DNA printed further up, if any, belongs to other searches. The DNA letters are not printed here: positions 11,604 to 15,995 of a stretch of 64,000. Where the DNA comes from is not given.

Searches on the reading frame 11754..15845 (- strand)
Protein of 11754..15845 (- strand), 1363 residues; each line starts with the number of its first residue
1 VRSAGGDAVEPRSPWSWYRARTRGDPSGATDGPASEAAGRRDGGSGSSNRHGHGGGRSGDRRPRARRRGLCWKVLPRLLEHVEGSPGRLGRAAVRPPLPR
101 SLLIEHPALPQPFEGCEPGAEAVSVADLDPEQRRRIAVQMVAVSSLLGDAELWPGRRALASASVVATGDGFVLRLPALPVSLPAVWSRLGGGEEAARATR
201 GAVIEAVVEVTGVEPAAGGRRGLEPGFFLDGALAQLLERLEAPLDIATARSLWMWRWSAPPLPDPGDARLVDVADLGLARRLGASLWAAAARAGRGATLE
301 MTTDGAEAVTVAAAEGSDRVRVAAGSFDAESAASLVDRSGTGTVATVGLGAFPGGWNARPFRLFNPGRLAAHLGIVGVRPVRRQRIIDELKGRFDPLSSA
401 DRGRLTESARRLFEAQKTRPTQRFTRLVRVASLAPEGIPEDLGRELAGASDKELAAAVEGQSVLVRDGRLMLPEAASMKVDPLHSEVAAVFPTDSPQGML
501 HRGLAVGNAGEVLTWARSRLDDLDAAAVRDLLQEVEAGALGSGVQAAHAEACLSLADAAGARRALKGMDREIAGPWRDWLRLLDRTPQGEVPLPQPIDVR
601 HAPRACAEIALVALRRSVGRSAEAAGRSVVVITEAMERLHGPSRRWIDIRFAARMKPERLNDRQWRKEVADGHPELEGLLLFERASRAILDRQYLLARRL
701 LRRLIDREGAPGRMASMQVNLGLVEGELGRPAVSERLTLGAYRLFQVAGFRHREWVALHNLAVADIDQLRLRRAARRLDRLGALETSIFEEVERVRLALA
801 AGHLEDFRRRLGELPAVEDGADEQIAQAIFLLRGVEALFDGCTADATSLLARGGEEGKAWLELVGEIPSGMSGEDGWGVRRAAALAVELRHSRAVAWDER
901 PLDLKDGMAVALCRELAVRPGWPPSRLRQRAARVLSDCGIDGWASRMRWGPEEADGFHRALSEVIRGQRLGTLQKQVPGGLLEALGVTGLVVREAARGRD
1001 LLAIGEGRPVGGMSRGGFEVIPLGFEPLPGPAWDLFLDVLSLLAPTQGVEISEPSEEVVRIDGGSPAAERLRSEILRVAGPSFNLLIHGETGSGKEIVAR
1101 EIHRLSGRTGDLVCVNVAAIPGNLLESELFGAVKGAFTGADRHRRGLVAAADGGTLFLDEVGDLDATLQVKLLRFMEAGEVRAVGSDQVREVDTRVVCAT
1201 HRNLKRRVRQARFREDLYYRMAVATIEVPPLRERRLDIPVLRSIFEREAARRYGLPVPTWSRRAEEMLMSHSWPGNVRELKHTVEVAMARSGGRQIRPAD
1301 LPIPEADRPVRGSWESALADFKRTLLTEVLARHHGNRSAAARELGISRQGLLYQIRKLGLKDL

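Call 55: search_protein_families(library=pfam, proteins=[window:11754-15845:-], max_evalue=0.00001)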
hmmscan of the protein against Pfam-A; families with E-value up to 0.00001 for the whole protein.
window:11754-15845:- (1363 aa): 4 families
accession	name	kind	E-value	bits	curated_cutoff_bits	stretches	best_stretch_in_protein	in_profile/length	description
PF00158.32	Sigma54_activat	-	3.2e-59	199.8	20.2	1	1063-1227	3-168/168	Sigma-54 interaction domain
PF25601.1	AAA_lid_14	-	2.7e-18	66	27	1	1232-1302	1-71/87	AAA+ ATPase lid domain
PF14532.12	Sigma54_activ_2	-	8.5e-18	65.4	25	1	1063-1231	2-138/138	Sigma-54 interaction domain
PF02954.25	HTH_8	-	2e-10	40.6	22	1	1318-1357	2-41/42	Bacterial regulatory protein, Fis family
